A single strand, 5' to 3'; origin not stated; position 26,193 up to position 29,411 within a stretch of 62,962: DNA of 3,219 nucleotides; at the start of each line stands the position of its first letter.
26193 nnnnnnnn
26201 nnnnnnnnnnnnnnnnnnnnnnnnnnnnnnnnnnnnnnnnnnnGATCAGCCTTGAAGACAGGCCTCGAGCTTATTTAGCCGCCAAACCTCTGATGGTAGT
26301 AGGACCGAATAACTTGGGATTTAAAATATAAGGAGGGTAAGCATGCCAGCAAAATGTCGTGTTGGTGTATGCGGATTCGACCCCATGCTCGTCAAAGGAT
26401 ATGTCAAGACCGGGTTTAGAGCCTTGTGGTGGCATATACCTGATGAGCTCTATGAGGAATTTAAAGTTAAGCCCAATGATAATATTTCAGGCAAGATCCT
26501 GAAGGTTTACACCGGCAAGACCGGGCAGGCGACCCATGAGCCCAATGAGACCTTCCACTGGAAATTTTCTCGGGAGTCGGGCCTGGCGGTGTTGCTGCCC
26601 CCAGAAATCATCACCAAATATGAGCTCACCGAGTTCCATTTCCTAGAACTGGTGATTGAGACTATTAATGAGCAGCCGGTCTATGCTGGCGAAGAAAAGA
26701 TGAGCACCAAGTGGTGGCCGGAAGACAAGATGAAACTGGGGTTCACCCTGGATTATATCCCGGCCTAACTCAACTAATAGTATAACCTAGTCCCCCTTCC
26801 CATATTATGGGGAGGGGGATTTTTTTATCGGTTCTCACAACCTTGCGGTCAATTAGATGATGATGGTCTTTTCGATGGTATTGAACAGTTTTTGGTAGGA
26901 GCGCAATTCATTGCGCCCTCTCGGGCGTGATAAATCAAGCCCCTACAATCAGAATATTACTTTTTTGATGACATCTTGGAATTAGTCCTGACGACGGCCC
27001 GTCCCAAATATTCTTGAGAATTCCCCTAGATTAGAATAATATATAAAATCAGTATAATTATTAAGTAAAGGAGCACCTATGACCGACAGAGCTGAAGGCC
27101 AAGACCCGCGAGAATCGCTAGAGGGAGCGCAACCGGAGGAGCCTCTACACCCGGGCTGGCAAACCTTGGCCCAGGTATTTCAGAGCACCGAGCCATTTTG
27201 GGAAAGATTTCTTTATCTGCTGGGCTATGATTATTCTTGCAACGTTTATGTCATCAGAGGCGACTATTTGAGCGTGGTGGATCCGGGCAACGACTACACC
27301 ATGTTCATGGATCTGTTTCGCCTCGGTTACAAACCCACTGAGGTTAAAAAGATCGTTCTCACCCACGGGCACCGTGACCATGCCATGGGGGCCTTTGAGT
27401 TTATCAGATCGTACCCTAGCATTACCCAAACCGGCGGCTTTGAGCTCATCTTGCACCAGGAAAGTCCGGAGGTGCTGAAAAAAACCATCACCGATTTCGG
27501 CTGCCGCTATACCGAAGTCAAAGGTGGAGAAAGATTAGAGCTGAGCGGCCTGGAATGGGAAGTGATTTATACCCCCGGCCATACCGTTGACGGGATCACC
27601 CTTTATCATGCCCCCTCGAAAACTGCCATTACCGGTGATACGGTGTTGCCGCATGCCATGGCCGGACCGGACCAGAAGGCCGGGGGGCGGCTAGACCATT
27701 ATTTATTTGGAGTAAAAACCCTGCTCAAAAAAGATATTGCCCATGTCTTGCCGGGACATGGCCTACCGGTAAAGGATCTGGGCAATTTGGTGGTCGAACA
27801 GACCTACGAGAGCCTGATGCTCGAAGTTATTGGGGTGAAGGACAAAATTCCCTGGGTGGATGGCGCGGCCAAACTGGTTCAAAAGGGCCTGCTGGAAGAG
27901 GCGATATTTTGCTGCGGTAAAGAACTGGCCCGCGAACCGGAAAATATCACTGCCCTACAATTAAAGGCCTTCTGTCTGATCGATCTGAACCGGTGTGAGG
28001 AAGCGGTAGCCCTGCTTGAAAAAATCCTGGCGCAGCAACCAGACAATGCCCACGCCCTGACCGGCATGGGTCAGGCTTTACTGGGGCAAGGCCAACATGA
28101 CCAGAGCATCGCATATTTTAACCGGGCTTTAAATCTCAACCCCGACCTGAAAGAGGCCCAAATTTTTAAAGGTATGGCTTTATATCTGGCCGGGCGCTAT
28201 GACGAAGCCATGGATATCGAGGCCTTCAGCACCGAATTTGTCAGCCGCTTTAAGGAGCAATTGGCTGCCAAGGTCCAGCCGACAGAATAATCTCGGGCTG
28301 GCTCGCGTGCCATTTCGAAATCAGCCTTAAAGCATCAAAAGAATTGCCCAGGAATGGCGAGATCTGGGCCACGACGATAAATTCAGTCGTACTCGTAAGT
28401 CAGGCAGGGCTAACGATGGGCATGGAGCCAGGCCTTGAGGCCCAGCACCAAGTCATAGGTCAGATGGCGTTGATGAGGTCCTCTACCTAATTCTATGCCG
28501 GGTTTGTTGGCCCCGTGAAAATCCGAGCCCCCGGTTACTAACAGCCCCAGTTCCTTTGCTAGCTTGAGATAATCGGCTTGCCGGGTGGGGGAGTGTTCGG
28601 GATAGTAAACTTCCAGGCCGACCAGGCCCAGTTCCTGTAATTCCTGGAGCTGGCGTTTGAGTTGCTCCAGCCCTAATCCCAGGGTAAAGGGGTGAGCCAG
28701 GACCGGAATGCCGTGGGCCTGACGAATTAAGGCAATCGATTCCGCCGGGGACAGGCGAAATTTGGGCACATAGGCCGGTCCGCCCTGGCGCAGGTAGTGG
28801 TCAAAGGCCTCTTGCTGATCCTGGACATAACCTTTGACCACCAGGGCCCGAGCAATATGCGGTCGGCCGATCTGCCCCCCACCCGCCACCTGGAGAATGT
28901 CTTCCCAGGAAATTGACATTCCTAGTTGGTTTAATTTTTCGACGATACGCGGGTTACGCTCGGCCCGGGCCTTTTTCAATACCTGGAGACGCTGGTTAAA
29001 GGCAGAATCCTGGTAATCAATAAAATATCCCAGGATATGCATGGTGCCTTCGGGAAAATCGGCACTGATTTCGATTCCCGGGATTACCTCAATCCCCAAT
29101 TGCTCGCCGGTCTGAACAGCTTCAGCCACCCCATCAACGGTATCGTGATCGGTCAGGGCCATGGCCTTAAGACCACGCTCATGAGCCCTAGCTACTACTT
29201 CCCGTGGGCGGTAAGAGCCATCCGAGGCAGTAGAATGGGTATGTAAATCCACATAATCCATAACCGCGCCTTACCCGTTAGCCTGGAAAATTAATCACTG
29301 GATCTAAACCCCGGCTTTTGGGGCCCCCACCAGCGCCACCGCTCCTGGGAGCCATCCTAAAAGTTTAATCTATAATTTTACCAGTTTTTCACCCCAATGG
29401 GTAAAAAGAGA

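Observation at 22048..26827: Sigma-54-driven six-gene operon: two oversized divergent family III CoA-transferase paralogs plus four small Cys/Trp-rich proteins of no recognisable family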

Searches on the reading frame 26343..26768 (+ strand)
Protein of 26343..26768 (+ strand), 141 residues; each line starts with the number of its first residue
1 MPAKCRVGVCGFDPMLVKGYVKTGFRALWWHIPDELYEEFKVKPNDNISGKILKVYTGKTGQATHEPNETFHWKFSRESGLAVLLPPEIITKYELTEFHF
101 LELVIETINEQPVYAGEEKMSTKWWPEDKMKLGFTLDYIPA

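Call 4: search_protein_families(library=pfam, proteins=[window:26343-26768:+], max_evalue=1)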
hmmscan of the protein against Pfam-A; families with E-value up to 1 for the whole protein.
window:26343-26768:+ (141 aa): 0 families

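Call 5: search_protein_families(library=ncbifam, proteins=[window:26343-26768:+], max_evalue=1)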
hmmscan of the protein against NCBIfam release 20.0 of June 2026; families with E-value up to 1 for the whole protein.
window:26343-26768:+ (141 aa): 0 families

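Call 32: search_solved_structures(query=A2, max_evalue=10)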
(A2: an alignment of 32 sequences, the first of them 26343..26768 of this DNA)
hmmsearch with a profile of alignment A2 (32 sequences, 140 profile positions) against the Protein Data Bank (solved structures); distinct sequences matched with E-value up to 10: 1.
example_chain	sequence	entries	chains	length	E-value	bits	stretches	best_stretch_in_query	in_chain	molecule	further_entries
6tl1_A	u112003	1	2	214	1.2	12.3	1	47-112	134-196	Protein TASOR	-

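Call 47: find_homologous_proteins(query=window:26343-26768:+, max_evalue=0.001)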
Query window:26343-26768:+ (141 aa): 587 proteins with E <= 0.001 among 590 candidates; the best 120 are listed.
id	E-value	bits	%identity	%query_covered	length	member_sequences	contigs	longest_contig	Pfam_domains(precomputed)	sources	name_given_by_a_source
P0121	3.9e-94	330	100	100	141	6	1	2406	-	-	-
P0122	5.0e-91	320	96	100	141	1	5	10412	-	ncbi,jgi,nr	ncbi:MAG: hypothetical protein JRI57_10405 [Deltaproteobacteria bacterium]|nr:hypothetical protein [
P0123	3.4e-78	279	83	99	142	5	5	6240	-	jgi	jgi:hypothetical protein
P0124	3.1e-74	266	81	99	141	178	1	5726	-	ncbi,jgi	jgi:hypothetical protein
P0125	8.4e-74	264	81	99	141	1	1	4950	-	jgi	jgi:hypothetical protein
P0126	1.6e-73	263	80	99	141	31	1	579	-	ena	-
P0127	1.8e-73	263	81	99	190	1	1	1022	-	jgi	jgi:hypothetical protein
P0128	3.5e-73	262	79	99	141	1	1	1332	-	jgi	-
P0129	3.8e-73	262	79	99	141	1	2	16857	-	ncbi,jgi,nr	ncbi:MAG: hypothetical protein JRJ12_12645 [Deltaproteobacteria bacterium]|nr:hypothetical protein [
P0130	4.5e-73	262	78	99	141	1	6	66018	-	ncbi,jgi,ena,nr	ncbi:MAG: hypothetical protein LJE88_06735 [Deltaproteobacteria bacterium]|nr:hypothetical protein [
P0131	6.4e-73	261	79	99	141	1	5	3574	-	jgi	jgi:hypothetical protein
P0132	7.0e-73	261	79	99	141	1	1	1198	-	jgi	jgi:hypothetical protein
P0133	9.8e-73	261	80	99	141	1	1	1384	-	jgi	-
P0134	9.9e-73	261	78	99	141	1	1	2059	-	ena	-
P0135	1.3e-72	260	78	99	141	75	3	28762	-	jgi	jgi:hypothetical protein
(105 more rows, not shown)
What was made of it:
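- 26343..26768 (+): g6: 141-aa protein with a swapped-hairpin (AbrB/PhS018-like) barrel and an N-terminal hairpin carrying invariant C10. 587 clusters of homologs; every one of the 120 listed that carries a name is 'hypothetical protein' (call 47).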

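Call 57: predict_structure(alignment_id=A4)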
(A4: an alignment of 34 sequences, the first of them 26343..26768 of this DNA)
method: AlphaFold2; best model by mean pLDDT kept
length: 141 residues; sequences in the alignment: 34
mean_pLDDT: 85.8   pTM: 0.80
mean pLDDT of the five models: 85.8, 85.6, 84.5, 83.9, 83.5
residues with pLDDT >= 90: 91; 70-90: 29; 50-70: 13; < 50: 8
segments of 3 or more residues with pLDDT < 50: 14-16, 20-24
pLDDT, mean of each block of 10 residues (from residue 1): 86 55 64 92 95 95 95 91 91 92 95 78 88 86 67
secondary structure, 60 per line:
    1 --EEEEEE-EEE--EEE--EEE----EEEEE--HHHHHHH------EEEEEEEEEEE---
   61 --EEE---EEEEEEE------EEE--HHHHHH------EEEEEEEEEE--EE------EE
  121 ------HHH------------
elements in order: E3-8 E10-12 E15-17 E20-22 E27-31 H34-40 E47-57 E63-65 E69-75 E82-84 H87-92 E99-108
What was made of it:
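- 26343..26768 (+): AF2 pLDDT 85.8, pTM 0.80 (call 57).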

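Call 59: fold_search(model_id=the predicted structure, library=pdb)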
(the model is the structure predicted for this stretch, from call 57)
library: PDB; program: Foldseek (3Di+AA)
matches with E <= 10: 522; with E <= 0.001: 0
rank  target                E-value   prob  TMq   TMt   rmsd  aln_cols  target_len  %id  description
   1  2glw_MODEL_1_A        1.0e-02  1.00  0.43  0.62   4.2       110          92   15  The solution structure of PHS018 from pyrococcus horikoshii (released 2006-12-05)
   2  8ftm_A                1.0e-01  0.69  0.34  0.09   6.3       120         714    8  Setx-ssRNA-ADP-SO4 complex (released 2023-10-25)
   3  4v8p_AH               1.0e-01  0.33  0.24  0.28   7.6       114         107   15  T.thermophila 60S ribosomal subunit in complex with initiation factor 6. (released 2014-07-09)
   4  8fth                  1.2e-01  0.75  0.35  0.06   7.1       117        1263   11  Chaetomium thermophilum SETX - NPPC internal deletion (released 2023-10-25)
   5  8ram_O                1.2e-01  0.51  0.31  0.09   7.4       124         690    9  Structure of Sen1 bound RNA Polymerase II pre-termination complex (released 2024-10-30)
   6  8rao_O                1.7e-01  0.51  0.33  0.10   7.1       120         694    8  Structure of Sen1-ADP.BeF3-RNA complex (released 2024-10-30)
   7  5mzn                  2.1e-01  0.11  0.20  0.06  15.2       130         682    7  Helicase Sen1 (released 2017-04-19)
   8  8ftm_B                2.3e-01  0.60  0.36  0.09   7.1       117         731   12  Setx-ssRNA-ADP-SO4 complex (released 2023-10-25)
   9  8jiv_Cf               3.1e-01  0.20  0.23  0.27   7.6       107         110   15  Atomic structure of wheat ribosome reveals unique features of the plant ribosomes (released 2024-03-27)
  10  3bnw_A                4.1e-01  0.75  0.43  0.39   4.4       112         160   12  Crystal structure of riboflavin kinase from Trypanosoma brucei (released 2008-01-08)
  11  4k8u_A                5.2e-01  0.13  0.26  0.23   8.8       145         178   16  Crystal structure of TRAF4 TRAF domain (released 2014-01-15)
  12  8rex_A                5.2e-01  0.04  0.14  0.11  15.3       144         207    8  CryoEM structure of mouse GARP-lTGFbeta1 in complex with a Fab fragment derived from an activating antibody. (released 2025-06-25)
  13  2d9r                  5.5e-01  0.72  0.41  0.62   4.2       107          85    9  Structure of Conserved Protein of Unknown Function PG0164 from Porphyromonas gingivalis [W83] (released 2006-01-24)
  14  4lus_D                5.5e-01  0.23  0.31  0.14   7.8       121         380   16  alanine racemase [Clostridium difficile 630] (released 2014-06-04)
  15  7qiw_h                5.8e-01  0.16  0.29  0.34   6.9       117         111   13  Specific features and methylation sites of a plant ribosome. 60S ribosomal subunit. (released 2022-07-13)
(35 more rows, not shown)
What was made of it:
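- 26343..26768 (+): Foldseek top hit 2glw (PhS018): E 0.01, probability 1.00, TM 0.62 normalised to the target (call 59).
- On Swapped-hairpin (AbrB/PhS018) barrel (g6): The query is a predicted model with pLDDT 85.8 (calls 57, 59).
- Closest known: PhS018 of Pyrococcus horikoshii and AbrB-type swapped-hairpin barrels. Same: The predicted fold of g6 residues about 25-110 matches 2glw (probability 1.00, target-normalised TM 0.62, call 59).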

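Call 68: search_protein_families(library=padloc, proteins=[window:26343-26768:+], max_evalue=0.01)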
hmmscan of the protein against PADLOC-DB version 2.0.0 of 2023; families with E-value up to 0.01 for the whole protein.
window:26343-26768:+ (141 aa): 0 families

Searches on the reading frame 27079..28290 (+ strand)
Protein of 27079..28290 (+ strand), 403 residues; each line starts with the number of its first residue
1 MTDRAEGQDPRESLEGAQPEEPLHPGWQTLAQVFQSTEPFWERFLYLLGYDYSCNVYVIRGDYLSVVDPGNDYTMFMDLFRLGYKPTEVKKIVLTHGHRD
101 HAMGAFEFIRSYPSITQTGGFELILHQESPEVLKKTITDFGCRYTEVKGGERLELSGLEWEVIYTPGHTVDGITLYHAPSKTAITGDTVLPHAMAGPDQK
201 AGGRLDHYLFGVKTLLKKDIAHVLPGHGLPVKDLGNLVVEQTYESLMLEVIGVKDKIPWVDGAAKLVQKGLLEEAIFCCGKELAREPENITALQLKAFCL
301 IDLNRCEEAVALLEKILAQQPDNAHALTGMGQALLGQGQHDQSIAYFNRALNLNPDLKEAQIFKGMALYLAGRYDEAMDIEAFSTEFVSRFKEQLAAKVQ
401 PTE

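Call 7: search_protein_families(library=pfam, proteins=[window:27079-28290:+], max_evalue=0.001)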
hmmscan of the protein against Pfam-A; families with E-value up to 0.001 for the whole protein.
window:27079-28290:+ (403 aa): 19 families
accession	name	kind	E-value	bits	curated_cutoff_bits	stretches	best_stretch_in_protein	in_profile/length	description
PF00753.33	Lactamase_B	-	4.5e-18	66.3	22.7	1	51-227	3-196/196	Metallo-beta-lactamase superfamily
PF13432.12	TPR_16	-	2e-16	60.5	32.7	2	301-355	8-62/65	Tetratricopeptide repeat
PF14559.12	TPR_19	-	1.3e-14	54.7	25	2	268-327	3-62/68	Tetratricopeptide repeat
PF07719.23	TPR_2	-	1.5e-12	47.1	27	1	325-356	2-33/34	Tetratricopeptide repeat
PF13424.12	TPR_12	-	2.4e-11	44.1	30.1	2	295-353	8-74/77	Tetratricopeptide repeat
PF00515.34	TPR_1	-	2.5e-11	43.3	27.8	1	326-356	3-33/34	Tetratricopeptide repeat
PF12895.13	ANAPC3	-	2.8e-10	40.8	27.2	2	304-379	3-77/82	Anaphase-promoting complex, cyclosome, subunit 3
PF13181.12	TPR_8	-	2.9e-10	39.9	25.7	1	324-356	1-33/34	Tetratricopeptide repeat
PF13428.12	TPR_14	-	2.1e-09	37.5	23.5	0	326-364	3-41/44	Tetratricopeptide repeat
PF13174.12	TPR_6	-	5.4e-08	33.4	26.3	0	326-356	2-32/33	Tetratricopeptide repeat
PF13431.12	TPR_17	-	7.3e-08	32.5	24.4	1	312-344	1-33/34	Tetratricopeptide repeat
PF13414.12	TPR_11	-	9.4e-08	32.1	26.8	0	301-338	5-42/42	TPR repeat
PF24575.1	TPR_Slam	-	1.1e-05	26.2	35.2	1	304-379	25-102/104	Surface lipoprotein assembly modifier, N-terminal TPR repeats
PF13371.12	TPR_9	-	3.9e-05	24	35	0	272-326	11-65/73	Tetratricopeptide repeat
PF07721.20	TPR_4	-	4.3e-05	24.2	27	0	360-378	3-21/26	Tetratricopeptide repeat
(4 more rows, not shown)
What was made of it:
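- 27079..28290 (+): MBL-fold hydrolase fused to TPR repeats (403 aa): the conserved seventh gene of the module. Pfam Lactamase_B plus TPR (call 7).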

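Call 26: search_protein_families(library=ncbifam, proteins=[window:27079-28290:+], max_evalue=0.00001)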
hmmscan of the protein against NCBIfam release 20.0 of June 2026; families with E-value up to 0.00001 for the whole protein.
window:27079-28290:+ (403 aa): 12 families
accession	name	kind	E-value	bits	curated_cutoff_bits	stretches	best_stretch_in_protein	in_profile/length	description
NF040959.1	MamA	equivalog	1.7e-15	57.1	200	1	266-375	81-188/204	magnetosome protein MamA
TIGR02917.1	PEP_TPR_lipo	equivalog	2.2e-13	49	312.2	1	269-378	308-417/899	XrtA/PEP-CTERM system TPR-repeat protein PrsT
TIGR03413.1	GSH_gloB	equivalog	7.4e-12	45.2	200.8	1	64-190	22-129/248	hydroxyacylglutathione hydrolase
TIGR04559.1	SoxH_rel_PQQ_2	hypoth_equivalog_domain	2.6e-09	36.9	280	1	54-239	30-224/283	quinoprotein relay system zinc metallohydrolase 2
NF007597.0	PRK10241.1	equivalog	3.3e-08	33.1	421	1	66-190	26-130/251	hydroxyacylglutathione hydrolase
NF045699.1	AHLLactAiiA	equivalog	4.3e-07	29.4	375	1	77-170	84-171/251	quorum-quenching N-acyl homoserine lactonase AiiA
NF033762.1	social_mot_Tgl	equivalog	8.4e-07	28.6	225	1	267-378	42-156/252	social motility TPR repeat lipoprotein Tgl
NF012229.1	bla_class_B_core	domain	1.1e-06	28.9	100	1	55-176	17-137/139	metallo-beta-lactamase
NF008391.2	PRK11189.1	equivalog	1.1e-06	28.3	250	1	315-383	90-159/297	lipoprotein NlpI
NF052415.1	T3SS_chap_SctY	equivalog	3.2e-06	27.6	70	1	287-379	3-98/106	type III secretion apparatus assembly chaperone SctY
NF033105.1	bla_subclass_B3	equivalog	4e-06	26.3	240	0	81-174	54-152/257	subclass B3 metallo-beta-lactamase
NF033758.1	gliding_GltE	equivalog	4.9e-06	25.8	225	0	307-369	273-335/411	adventurous gliding motility TPR repeat lipoprotein GltE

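Call 27: search_solved_structures(query=window:27079-28290:+, max_evalue=0.001)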
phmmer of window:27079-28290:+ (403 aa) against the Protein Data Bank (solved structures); distinct sequences matched with E-value up to 0.001: 89 (the best 60 are shown).
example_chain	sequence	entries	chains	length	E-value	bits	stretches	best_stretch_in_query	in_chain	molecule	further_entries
9qhb_A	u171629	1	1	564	1.3e-48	169.1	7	309-387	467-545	Engineered tetratricopeptide repeat protein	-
9qhc_A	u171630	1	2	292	5.8e-35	124.1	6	308-380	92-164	Engineered tetratricopeptide repeat protein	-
8bu0_A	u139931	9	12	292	1.1e-32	116.6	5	308-386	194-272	Consensus tetratricopeptide repeat protein | Crystal structure of an 8-repeat consensus TPR superhelix with Zinc. | Monomer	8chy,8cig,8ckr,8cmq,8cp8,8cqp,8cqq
9gzg_A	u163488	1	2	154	4.5e-20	75.1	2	307-379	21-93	Engineered CTPR protein with glutamic acids for conductivity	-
8ch0_A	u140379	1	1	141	2.9e-15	59.2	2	308-380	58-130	Consensus tetratricopeptide repeat protein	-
6eou_A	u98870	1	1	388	4.4e-15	58.6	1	260-378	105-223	UDP-N-acetylglucosamine--peptide N-acetylglucosaminyltransferase 110 kDa subunit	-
1w3b_A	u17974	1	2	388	4.8e-15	58.5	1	261-378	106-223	UDP-N-ACETYLGLUCOSAMINE--PEPTIDE N-ACETYLGLUCOSAMINYLTRANSFERASE 110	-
2fo7_A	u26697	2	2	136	5e-15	58.5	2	308-380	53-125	SYNTHETIC CONSENSUS TPR PROTEIN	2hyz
1na3_A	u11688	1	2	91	4.7e-14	55.3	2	322-380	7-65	designed protein CTPR2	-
7ntf_A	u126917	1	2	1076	9.5e-14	54.2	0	260-379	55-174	Isoform 1 of UDP-N-acetylglucosamine--peptide N-acetylglucosaminyltransferase 110 kDa subu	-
7yea_A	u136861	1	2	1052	1e-13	54.2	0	267-379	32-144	UDP-N-acetylglucosamine--peptide N-acetylglucosaminyltransferase 110 kDa subunit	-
7yeh_B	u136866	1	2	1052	1.1e-13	54.1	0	267-379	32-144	UDP-N-acetylglucosamine--peptide N-acetylglucosaminyltransferase 110 kDa subunit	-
6v8e_A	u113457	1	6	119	1.1e-13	54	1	312-380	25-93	Designed protein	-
6vfi_B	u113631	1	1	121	1.4e-13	53.7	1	312-379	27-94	O43_dn18B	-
1na0_A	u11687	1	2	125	2.1e-13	53.1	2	322-380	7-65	designed protein CTPR3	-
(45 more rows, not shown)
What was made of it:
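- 27079..28290 (+): The closest named families are glyoxalase II and lactonases, at far sub-threshold scores (calls 26, 27).
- Closest known: Glyoxalase II / MBL-fold thioesterases and lactonases. Same: The best named families are GloB, at E 7e-12, and AHL lactonases (calls 26, 27).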

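Call 68: search_protein_families(library=padloc, proteins=[window:27079-28290:+], max_evalue=0.01)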
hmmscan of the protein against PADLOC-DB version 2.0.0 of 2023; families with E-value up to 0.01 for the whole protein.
window:27079-28290:+ (403 aa): 2 families
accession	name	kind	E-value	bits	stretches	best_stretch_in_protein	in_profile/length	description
PDLC01172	TPR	-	0.0019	15.1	1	297-335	91-129/448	TPR repeats containing protein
PDLC01169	TPR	-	0.0039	14.6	1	321-361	146-186/252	TPR repeats containing protein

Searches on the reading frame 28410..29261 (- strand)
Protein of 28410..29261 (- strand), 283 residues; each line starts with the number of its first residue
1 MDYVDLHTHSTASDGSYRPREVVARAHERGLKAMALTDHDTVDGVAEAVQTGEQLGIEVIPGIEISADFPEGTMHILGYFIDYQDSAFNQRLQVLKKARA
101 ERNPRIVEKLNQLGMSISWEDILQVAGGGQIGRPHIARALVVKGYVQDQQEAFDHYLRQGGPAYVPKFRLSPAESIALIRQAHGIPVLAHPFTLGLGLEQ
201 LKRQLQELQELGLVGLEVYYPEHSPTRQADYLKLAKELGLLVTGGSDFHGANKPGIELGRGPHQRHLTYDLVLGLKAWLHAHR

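Call 7: search_protein_families(library=pfam, proteins=[window:28410-29261:-], max_evalue=0.001)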
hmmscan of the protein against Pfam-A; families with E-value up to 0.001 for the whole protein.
window:28410-29261:- (283 aa): 1 family
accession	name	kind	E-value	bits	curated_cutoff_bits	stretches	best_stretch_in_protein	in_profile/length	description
PF02811.25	PHP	-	3.2e-15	57.3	26.4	1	5-77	1-76/164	PHP domain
